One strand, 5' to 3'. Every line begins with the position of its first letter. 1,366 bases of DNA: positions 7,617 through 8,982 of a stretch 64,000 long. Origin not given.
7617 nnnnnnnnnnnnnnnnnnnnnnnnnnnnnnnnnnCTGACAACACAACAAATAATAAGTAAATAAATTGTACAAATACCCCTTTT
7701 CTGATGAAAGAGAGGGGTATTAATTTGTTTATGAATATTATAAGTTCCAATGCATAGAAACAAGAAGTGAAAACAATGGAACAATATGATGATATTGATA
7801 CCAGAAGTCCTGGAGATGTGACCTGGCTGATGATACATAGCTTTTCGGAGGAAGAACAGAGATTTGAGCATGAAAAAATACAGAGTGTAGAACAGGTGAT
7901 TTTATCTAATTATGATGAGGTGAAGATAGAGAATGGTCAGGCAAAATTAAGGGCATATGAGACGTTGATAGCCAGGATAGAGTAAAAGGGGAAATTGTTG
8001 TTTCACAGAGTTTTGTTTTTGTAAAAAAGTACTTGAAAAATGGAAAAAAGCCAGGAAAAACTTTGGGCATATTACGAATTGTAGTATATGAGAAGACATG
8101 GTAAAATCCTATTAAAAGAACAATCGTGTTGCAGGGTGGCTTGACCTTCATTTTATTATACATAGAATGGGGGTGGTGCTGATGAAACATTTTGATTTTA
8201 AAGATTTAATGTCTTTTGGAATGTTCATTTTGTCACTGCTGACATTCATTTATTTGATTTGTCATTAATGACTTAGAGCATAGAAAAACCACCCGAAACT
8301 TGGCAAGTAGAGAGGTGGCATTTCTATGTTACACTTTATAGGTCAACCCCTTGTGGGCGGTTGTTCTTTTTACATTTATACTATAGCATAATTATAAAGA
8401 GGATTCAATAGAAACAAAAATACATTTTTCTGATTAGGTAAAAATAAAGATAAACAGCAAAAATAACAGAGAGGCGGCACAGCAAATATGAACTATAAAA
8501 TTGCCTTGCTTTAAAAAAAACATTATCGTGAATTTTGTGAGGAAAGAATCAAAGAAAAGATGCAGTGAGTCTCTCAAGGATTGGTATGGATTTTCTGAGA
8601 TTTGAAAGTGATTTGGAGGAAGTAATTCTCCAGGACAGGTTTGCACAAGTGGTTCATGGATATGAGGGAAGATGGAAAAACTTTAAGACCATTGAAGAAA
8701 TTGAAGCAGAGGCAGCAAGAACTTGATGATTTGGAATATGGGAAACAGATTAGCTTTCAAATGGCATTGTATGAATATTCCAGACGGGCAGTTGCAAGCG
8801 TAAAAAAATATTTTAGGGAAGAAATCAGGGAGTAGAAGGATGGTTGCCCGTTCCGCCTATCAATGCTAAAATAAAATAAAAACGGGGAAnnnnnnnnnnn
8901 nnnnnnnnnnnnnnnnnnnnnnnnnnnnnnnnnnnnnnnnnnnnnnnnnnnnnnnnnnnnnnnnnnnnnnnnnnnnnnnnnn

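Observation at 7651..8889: A 1.2 kb low-coding island between two glycosidase genes holding a GH13 gene remnant and a holin-like toxin peptide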

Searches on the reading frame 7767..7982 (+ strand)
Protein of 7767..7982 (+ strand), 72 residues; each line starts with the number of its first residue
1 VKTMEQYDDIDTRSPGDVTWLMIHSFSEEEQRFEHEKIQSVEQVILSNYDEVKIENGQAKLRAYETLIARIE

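Call 4: search_protein_families(library=pfam, proteins=[window:7767-7982:+], max_evalue=10)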
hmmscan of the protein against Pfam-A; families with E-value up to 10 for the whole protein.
seq(72 aa): 2 families
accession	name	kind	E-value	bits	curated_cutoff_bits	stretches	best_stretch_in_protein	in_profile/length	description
PF23915.1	SusG_C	-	1.1e-07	32.5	27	1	13-68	6-62/62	Alpha-amylase SusG C-terminal domain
PF14533.12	USP7_C2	-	0.042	14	29.4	1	9-68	13-73/204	Ubiquitin-specific protease C-terminal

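Call 32: find_homologous_proteins(query=window:7767-7982:+, max_evalue=0.001)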
Query seq(72 aa) (72 aa): 6 proteins with E <= 0.001 among 6 candidates.
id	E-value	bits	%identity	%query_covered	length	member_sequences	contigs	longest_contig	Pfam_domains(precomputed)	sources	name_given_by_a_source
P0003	2.3e-37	143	100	96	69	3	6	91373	PF23915.2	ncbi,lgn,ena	-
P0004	1.5e-33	131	93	96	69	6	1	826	PF23915.2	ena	-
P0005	1.1e-24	103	79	88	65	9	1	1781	PF23915.2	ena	-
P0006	1.1e-19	87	80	71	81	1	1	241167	PF23915.2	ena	-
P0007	4.3e-18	82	86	69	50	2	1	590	PF23915.2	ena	-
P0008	9.5e-16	75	65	75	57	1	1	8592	PF23915.2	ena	-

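Call 33: find_encoding_contigs(protein=P0006, flank=6000, max_places=3)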
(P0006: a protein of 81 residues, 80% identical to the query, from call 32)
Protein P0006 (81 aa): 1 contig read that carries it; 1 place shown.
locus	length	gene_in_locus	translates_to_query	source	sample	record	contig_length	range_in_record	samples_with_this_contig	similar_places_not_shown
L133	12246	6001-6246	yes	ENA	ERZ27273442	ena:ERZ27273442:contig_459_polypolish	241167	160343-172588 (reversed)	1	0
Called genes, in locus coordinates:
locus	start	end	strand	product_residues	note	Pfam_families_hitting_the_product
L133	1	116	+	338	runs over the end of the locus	PF16403:Bact_surface_Ig-like (weak), PF01841:Transglut_core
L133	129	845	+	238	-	PF01177:Asp_Glu_race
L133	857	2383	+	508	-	PF00501:AMP-binding, PF13193:AMP-binding_C (weak)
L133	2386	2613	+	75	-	-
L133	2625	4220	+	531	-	PF03062:MBOAT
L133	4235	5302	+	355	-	-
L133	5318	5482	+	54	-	-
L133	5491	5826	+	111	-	-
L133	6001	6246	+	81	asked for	PF23915:SusG_C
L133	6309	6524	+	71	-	-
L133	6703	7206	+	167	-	PF02810:SEC-C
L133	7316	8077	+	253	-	PF02698:DUF218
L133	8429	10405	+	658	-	PF02824:TGS, PF07973:tRNA_SAD, PF00587:tRNA-synt_2b, PF03129:HGTP_anticodon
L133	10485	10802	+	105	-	PF07561:DUF1540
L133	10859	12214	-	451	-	PF00209:SNF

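Call 34: find_encoding_contigs(protein=P0008, flank=6000, max_places=3)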
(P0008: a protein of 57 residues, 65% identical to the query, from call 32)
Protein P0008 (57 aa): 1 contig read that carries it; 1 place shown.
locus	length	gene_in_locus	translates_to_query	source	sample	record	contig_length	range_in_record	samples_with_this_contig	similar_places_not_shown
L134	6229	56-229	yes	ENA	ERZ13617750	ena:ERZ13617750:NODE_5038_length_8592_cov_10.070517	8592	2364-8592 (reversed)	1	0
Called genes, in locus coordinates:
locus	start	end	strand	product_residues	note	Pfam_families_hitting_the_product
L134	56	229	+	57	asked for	PF23915:SusG_C (weak)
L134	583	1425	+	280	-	PF00376:MerR, PF13411:MerR_1, PF06445:GyrI-like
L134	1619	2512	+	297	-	PF00795:CN_hydrolase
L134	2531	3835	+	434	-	PF07670:Gate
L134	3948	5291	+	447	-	-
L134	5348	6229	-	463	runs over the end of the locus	PF03606:DcuC, PF02667:SCFA_trans (weak)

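Call 35: find_encoding_contigs(protein=P0003, flank=6000, max_places=6)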
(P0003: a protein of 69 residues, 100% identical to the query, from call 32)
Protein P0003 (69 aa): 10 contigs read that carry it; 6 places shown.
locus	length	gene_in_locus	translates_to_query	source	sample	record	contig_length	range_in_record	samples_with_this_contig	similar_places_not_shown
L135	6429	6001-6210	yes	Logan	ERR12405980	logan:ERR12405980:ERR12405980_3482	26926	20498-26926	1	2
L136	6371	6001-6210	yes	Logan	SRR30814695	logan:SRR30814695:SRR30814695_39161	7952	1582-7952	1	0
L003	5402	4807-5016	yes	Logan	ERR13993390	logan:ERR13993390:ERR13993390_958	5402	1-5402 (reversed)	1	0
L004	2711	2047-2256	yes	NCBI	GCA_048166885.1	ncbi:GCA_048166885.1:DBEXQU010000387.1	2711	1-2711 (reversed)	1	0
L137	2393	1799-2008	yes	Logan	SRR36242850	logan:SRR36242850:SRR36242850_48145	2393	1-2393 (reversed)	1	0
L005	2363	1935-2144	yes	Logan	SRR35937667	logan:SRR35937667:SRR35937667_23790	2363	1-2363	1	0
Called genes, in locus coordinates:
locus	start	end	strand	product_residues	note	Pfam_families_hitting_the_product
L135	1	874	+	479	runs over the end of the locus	PF00072:Response_reg, PF12833:HTH_18, PF00165:HTH_AraC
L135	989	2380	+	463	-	PF01547:SBP_bac_1, PF13416:SBP_bac_8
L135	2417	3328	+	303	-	PF00528:BPD_transp_1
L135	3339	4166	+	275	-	PF00528:BPD_transp_1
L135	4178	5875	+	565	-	PF22422:MGH1-like_GH, PF01204:Trehalase, PF03200:Glyco_hydro_63 (faint)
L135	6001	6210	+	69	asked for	PF23915:SusG_C (weak)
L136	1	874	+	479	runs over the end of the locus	PF00072:Response_reg, PF12833:HTH_18, PF00165:HTH_AraC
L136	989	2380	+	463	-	PF01547:SBP_bac_1, PF13416:SBP_bac_8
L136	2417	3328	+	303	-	PF00528:BPD_transp_1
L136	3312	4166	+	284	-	PF00528:BPD_transp_1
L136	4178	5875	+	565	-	PF22422:MGH1-like_GH, PF01204:Trehalase, PF03200:Glyco_hydro_63 (faint)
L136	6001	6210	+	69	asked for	PF23915:SusG_C (weak)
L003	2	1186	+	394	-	?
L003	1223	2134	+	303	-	PF00528:BPD_transp_1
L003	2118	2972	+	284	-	PF00528:BPD_transp_1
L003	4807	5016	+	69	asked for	PF23915:SusG_C (weak)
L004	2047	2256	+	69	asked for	PF23915:SusG_C (weak)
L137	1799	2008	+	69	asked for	PF23915:SusG_C (weak)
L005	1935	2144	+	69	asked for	PF23915:SusG_C (weak)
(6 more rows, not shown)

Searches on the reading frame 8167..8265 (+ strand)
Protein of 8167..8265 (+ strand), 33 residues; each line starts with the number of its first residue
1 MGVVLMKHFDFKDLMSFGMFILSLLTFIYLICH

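Call 4: search_protein_families(library=pfam, proteins=[window:8182-8265:+, window:8167-8265:+], max_evalue=10)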
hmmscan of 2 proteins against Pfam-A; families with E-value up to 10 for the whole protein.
seq(28 aa): 1 family
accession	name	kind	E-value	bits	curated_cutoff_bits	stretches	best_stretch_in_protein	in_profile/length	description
PF16935.10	Hol_Tox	-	0.00074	19.8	23.3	1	10-24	11-25/34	Putative Holin-like Toxin (Hol-Tox)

seq(33 aa): 1 family
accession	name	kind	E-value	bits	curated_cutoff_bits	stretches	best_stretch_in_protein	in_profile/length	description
PF16935.10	Hol_Tox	-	0.0024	18.1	23.3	1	15-29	11-25/34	Putative Holin-like Toxin (Hol-Tox)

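Call 8: search_protein_families(library=ncbifam, proteins=[window:8182-8265:+], max_evalue=10)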
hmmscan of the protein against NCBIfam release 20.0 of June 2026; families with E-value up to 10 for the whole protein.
seq(28 aa): 1 family
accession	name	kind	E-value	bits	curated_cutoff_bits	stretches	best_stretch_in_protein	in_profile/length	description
NF052249.1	ComI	equivalog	0.0012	18.6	55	1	10-24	11-25/30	competence inhibitor ComI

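Call 9: search_protein_families(library=phrogs, proteins=[window:8182-8265:+], max_evalue=10)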
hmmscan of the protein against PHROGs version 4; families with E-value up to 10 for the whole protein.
seq(28 aa): 1 family
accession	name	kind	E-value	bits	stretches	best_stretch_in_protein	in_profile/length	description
phrog_9488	-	unknown function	0.00091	19.9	1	11-23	12-24/27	-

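Call 12: find_encoding_contigs(protein=window:8167-8265:+, flank=3000, max_places=10)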
Protein seq(33 aa) (33 aa): 4 contigs read that carry it; 4 places shown.
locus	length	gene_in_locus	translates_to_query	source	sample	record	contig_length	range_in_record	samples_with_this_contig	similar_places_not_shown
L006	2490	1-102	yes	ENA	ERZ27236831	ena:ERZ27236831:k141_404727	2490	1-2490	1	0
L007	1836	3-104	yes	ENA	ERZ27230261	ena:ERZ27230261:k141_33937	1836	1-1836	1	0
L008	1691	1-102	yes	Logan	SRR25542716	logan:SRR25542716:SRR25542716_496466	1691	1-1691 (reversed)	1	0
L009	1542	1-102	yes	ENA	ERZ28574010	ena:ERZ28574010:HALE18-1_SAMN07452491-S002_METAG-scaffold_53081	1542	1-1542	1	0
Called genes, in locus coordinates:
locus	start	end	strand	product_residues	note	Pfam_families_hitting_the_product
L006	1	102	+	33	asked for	?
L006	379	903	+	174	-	-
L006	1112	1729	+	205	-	PF00440:TetR_N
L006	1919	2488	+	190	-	?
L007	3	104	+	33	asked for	?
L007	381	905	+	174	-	-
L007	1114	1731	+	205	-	PF00440:TetR_N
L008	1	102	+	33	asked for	?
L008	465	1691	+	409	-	?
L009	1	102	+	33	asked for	?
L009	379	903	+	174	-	-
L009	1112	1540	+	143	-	?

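Call 13: search_dna_similar(query=window:8182-8265:+, collection=plasmids, mode=protein, max_evalue=10)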
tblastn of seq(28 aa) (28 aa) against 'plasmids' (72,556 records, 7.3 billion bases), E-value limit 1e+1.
Records with a match: 3; places in all: 4; records where one place covers at least 80% of the query: 3.
Best place of each record, by identity: 80-90% 3.
By first word of the organism name: Enterocloster 3.
By predicted mobility (MOB-suite, as given by PLSDB): mobilizable 3.
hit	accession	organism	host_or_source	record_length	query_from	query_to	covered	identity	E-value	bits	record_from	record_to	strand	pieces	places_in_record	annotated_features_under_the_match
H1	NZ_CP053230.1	Enterocloster bolteae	mouse,cell culture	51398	1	28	100%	89.3%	4e-9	55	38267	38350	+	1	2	none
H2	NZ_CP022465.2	Enterocloster bolteae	cell culture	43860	1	24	86%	83.3%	2e-5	45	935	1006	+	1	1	none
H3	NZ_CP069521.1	Enterocloster bolteae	-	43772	1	24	86%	83.3%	2e-5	45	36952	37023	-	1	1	none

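Call 14: get_annotated_region(hit=H1, flank=5000)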
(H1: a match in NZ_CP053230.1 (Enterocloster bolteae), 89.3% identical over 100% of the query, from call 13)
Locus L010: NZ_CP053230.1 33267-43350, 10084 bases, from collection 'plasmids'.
description: Enterocloster bolteae strain CBBP-2 plasmid pCbo51, complete sequence
organism: Enterocloster bolteae (NCBI taxid 208479)
taxonomy: Bacteria; Bacillota; Clostridia; Lachnospirales; Lachnospiraceae; Enterocloster; Enterocloster bolteae
host: -; source: mouse,cell culture; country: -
typing (MOB-suite, as given by PLSDB): mobilizable; replicon rep_cluster_1736; relaxase MOBM
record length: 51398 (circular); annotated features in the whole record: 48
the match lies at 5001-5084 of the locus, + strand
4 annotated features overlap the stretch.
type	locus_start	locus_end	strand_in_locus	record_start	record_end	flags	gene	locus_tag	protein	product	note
CDS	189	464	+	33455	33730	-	-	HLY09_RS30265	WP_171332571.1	hypothetical protein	-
CDS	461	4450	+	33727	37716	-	-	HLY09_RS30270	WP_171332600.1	InlB B-repeat-containing protein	-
CDS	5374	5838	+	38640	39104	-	-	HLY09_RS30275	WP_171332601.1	metal-dependent hydrolase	-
CDS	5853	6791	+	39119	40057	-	-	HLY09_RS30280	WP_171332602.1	transglutaminase domain-containing protein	-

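Call 15: get_annotated_region(hit=H2, flank=5000)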
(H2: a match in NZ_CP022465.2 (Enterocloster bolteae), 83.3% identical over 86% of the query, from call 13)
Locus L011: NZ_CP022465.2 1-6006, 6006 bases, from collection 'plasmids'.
description: Enterocloster bolteae strain ATCC BAA-613 plasmid unnamed, complete sequence
organism: Enterocloster bolteae (NCBI taxid 208479)
taxonomy: Bacteria; Bacillota; Clostridia; Lachnospirales; Lachnospiraceae; Enterocloster; Enterocloster bolteae
host: -; source: cell culture; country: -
typing (MOB-suite, as given by PLSDB): mobilizable; replicon rep_cluster_1736; relaxase MOBM
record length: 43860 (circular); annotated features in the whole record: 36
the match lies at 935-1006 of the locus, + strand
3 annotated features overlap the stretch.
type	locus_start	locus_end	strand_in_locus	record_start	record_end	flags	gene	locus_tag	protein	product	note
CDS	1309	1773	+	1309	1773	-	-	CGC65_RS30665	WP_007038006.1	metal-dependent hydrolase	-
CDS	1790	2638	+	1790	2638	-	-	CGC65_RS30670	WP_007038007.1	CAP domain-containing protein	-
CDS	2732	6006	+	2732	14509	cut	-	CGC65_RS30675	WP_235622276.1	SpaA isopeptide-forming pilin-related protein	-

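Call 38: search_protein_families(library=pfam, alignment_id=A3, max_evalue=0.01)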
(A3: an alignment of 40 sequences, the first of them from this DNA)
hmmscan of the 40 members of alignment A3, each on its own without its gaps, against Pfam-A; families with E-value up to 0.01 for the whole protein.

A. member 1, seq(28 aa): 1 family
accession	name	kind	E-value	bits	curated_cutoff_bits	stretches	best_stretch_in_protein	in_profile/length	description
PF16935.10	Hol_Tox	-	0.00074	19.8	23.3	1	10-24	11-25/34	Putative Holin-like Toxin (Hol-Tox)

B. families by the number of members that match (of 40 scanned): 1 family
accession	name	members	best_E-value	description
PF16935.10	Hol_Tox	28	1.6e-05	Putative Holin-like Toxin (Hol-Tox)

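Call 58: list_cluster_members(proteins=[window:8182-8265:+, window:8167-8265:+, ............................, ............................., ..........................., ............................, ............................, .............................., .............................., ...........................])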
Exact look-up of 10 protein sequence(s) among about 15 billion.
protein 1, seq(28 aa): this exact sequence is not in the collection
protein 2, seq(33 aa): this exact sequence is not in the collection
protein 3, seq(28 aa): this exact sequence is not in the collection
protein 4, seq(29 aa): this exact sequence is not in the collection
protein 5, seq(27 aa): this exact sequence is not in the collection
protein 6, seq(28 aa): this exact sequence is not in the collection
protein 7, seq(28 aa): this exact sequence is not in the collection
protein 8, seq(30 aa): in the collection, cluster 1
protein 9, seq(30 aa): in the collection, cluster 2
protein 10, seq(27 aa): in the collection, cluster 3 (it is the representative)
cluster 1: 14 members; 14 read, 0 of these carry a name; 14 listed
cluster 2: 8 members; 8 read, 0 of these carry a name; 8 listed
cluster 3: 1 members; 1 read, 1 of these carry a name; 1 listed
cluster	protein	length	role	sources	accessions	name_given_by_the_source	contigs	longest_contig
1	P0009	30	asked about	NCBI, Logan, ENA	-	-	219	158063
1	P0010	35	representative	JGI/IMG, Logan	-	-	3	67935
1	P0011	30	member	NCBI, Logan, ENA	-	-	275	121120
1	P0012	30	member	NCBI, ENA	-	-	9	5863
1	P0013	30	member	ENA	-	-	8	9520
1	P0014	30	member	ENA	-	-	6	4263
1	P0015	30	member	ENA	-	-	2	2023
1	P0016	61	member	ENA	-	-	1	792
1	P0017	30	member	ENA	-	-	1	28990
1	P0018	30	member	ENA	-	-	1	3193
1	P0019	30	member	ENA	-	-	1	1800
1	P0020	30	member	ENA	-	-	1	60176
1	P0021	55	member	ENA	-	-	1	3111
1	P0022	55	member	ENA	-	-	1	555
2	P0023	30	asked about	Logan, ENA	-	-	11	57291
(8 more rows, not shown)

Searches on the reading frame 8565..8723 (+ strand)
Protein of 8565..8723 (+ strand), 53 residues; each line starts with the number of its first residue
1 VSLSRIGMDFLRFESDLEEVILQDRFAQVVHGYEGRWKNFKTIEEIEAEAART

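Call 4: search_protein_families(library=pfam, proteins=[window:8565-8723:+], max_evalue=10)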
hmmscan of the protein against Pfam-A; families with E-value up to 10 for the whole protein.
seq(53 aa): 0 families

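Call 8: search_protein_families(library=ncbifam, proteins=[window:8565-8723:+], max_evalue=10)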
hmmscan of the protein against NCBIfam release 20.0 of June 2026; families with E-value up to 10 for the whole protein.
seq(53 aa): 0 families

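Call 9: search_protein_families(library=phrogs, proteins=[window:8565-8723:+], max_evalue=10)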
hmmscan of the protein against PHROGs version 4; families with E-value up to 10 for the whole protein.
seq(53 aa): 0 families

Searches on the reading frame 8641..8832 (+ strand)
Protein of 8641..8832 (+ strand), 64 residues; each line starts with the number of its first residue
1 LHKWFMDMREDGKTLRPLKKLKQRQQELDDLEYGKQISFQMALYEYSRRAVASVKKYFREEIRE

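Call 4: search_protein_families(library=pfam, proteins=[window:8641-8832:+], max_evalue=10)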
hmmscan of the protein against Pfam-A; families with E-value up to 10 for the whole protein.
seq(64 aa): 0 families

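Call 8: search_protein_families(library=ncbifam, proteins=[window:8641-8832:+], max_evalue=10)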
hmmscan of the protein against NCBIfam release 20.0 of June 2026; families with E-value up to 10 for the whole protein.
seq(64 aa): 1 family
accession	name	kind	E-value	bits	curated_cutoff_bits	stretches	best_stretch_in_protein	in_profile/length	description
TIGR01953.1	NusA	equivalog_domain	0.079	12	253.4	1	19-64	72-117/340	transcription termination factor NusA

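Call 9: search_protein_families(library=phrogs, proteins=[window:8641-8832:+], max_evalue=10)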
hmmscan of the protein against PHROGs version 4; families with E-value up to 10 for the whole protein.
seq(64 aa): 0 families

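Call 31: find_homologous_proteins(query=window:8641-8832:+, max_evalue=0.01)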
Query seq(64 aa) (64 aa): 2 proteins with E <= 0.01 among 2 candidates.
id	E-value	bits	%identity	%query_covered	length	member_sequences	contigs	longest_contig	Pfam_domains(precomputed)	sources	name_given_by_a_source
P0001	2.4e-16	76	64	89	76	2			-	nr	nr:hypothetical protein [uncultured Blautia sp.]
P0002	9.8e-8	49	90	47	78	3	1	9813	-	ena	-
